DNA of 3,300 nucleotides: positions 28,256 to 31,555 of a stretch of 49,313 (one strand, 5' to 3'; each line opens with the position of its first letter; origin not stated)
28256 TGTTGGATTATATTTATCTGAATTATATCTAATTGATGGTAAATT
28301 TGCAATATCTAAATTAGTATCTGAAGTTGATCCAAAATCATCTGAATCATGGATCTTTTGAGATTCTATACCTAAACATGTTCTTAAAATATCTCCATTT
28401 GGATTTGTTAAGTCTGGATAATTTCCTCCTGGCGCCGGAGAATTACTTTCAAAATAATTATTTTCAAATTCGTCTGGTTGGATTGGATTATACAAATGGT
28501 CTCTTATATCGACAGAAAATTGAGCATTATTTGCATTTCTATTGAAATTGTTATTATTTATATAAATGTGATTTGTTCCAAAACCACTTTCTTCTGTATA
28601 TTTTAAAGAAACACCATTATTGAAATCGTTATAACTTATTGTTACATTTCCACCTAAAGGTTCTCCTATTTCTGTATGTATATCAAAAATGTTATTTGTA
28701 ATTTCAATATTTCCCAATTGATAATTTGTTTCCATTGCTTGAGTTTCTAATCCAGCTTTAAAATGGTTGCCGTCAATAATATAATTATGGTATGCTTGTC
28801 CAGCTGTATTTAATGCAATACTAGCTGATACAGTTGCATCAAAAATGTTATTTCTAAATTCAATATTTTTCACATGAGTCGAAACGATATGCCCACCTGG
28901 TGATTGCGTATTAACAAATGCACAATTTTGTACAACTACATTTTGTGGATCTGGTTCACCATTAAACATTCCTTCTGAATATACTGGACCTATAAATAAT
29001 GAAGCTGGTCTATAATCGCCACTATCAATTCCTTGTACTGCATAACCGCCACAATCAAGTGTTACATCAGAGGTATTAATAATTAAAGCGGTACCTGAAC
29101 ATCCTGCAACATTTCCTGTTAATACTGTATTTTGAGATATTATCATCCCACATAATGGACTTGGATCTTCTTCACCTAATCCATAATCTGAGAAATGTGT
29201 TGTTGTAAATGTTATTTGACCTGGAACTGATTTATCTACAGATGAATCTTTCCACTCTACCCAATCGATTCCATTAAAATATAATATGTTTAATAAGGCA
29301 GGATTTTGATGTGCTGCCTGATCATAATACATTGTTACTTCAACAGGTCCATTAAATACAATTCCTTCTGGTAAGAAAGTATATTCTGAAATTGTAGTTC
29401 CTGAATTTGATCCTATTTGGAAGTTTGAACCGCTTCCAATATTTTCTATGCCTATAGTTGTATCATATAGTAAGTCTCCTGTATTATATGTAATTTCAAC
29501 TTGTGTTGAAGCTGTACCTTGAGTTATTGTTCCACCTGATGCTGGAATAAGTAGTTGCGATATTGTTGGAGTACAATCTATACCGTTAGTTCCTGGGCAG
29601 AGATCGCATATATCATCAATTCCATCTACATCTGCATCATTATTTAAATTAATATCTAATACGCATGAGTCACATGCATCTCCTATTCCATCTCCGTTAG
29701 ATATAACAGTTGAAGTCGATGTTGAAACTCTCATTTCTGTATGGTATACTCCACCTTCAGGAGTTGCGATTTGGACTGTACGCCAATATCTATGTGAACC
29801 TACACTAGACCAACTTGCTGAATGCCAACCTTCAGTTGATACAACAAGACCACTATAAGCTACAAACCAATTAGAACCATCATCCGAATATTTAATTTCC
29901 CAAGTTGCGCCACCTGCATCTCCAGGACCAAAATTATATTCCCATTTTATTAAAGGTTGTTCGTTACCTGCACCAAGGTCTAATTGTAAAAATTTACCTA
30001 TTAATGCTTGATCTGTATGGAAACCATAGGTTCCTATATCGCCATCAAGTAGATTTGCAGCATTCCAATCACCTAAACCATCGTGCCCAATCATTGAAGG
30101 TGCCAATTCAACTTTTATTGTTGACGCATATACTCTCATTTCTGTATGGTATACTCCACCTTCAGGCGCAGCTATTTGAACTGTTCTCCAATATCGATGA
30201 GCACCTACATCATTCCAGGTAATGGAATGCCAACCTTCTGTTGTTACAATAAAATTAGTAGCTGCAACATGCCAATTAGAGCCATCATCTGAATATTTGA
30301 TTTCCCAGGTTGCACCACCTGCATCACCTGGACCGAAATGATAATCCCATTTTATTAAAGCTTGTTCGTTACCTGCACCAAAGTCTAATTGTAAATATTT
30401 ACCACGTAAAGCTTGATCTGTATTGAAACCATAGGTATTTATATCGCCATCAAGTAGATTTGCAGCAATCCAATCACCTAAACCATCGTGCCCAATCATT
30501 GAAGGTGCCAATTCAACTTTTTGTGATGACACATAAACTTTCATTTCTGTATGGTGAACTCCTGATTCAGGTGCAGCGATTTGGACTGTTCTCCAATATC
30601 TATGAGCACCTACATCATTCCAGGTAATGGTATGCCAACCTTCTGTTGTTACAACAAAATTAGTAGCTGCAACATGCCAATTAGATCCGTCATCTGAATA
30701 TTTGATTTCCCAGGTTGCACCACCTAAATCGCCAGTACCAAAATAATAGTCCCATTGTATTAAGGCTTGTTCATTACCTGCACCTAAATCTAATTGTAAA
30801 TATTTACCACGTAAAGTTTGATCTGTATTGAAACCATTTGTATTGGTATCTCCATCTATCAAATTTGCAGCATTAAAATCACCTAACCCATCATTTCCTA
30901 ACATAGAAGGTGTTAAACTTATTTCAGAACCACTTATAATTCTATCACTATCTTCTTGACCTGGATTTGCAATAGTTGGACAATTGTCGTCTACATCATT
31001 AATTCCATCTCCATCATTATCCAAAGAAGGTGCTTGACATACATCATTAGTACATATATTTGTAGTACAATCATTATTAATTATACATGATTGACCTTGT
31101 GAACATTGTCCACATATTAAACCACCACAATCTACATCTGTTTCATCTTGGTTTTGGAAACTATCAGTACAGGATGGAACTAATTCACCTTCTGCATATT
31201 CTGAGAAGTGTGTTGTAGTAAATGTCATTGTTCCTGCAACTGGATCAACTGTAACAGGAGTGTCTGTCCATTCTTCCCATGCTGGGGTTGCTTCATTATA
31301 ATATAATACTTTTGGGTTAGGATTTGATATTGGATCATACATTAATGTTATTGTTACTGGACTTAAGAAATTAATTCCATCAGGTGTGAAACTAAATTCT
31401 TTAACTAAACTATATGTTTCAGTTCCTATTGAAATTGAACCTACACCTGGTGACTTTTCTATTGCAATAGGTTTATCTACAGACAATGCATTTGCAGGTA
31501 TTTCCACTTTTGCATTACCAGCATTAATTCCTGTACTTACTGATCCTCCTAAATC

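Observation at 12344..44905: Single 32.6-kb ORF encoding a 10,853-aa secreted mosaic protein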

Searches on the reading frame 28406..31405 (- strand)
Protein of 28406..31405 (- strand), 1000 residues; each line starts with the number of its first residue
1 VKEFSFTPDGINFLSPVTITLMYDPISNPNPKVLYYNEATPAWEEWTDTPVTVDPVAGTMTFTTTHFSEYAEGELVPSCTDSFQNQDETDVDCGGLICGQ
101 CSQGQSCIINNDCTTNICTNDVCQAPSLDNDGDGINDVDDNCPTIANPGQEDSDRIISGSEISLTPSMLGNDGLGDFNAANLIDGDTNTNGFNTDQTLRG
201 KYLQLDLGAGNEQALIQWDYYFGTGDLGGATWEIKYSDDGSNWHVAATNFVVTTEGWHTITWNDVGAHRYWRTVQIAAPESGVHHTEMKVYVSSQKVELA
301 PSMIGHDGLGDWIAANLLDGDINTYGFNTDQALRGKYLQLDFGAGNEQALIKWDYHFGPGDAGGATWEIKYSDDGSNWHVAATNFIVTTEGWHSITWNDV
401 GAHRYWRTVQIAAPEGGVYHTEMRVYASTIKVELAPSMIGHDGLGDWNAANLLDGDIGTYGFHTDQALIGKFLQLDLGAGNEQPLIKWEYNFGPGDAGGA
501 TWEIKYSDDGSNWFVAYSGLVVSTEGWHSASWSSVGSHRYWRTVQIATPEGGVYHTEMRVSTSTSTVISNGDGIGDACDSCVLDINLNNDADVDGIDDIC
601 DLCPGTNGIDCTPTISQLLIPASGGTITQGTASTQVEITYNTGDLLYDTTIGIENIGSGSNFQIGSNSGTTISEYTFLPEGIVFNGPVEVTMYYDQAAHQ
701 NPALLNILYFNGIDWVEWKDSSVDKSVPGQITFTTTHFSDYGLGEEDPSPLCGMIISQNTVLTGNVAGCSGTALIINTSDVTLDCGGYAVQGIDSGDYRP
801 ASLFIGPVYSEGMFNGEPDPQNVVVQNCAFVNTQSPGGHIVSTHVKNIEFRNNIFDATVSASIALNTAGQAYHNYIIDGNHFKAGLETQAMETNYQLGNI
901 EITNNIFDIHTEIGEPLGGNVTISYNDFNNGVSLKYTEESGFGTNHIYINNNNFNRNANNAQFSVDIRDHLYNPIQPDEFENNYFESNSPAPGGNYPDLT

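Call 5: search_protein_families(library=pfam, proteins=[window:28406-31405:-], max_evalue=0.01)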
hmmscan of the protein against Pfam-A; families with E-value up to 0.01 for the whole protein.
window:28406-31405:- (1000 aa): 3 families
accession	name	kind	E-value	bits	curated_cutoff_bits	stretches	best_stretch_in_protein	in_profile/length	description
PF00754.31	F5_F8_type_C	-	1.6e-17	64.3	28.2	3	177-267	12-105/127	F5/8 type C domain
PF22633.2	F5_F8_type_C_2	-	5.8e-10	40.1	27.8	1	181-272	1-90/91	NedA-like, galactose-binding domain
PF02412.23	TSP_3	-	7.8e-08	32.3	25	1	121-150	10-36/36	Thrombospondin type 3 repeat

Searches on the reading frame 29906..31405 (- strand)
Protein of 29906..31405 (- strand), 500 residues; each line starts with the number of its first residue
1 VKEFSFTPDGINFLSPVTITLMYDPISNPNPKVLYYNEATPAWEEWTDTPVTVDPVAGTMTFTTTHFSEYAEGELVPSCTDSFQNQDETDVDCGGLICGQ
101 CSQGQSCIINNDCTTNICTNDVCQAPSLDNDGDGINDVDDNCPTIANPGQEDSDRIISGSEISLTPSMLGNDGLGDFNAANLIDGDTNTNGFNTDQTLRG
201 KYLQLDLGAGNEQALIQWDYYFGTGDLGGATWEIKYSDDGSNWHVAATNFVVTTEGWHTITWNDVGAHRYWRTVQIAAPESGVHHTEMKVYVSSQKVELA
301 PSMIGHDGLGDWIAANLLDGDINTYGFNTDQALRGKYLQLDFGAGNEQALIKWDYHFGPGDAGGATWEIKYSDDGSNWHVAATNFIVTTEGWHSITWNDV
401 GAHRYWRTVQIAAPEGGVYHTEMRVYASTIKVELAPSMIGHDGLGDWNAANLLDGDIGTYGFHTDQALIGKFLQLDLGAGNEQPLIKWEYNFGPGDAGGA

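Call 46: search_protein_families(library=pfam, proteins=[window:29906-31405:-], max_evalue=0.01)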
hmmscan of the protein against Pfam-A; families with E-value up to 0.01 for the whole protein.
window:29906-31405:- (500 aa): 3 families
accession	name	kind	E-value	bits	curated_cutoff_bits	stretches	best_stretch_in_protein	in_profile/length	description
PF00754.31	F5_F8_type_C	-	3.2e-15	56.8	28.2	2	177-267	12-105/127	F5/8 type C domain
PF22633.2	F5_F8_type_C_2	-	4.9e-08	33.9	27.8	1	181-272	1-90/91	NedA-like, galactose-binding domain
PF02412.23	TSP_3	-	3.5e-05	23.8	25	1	121-150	10-36/36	Thrombospondin type 3 repeat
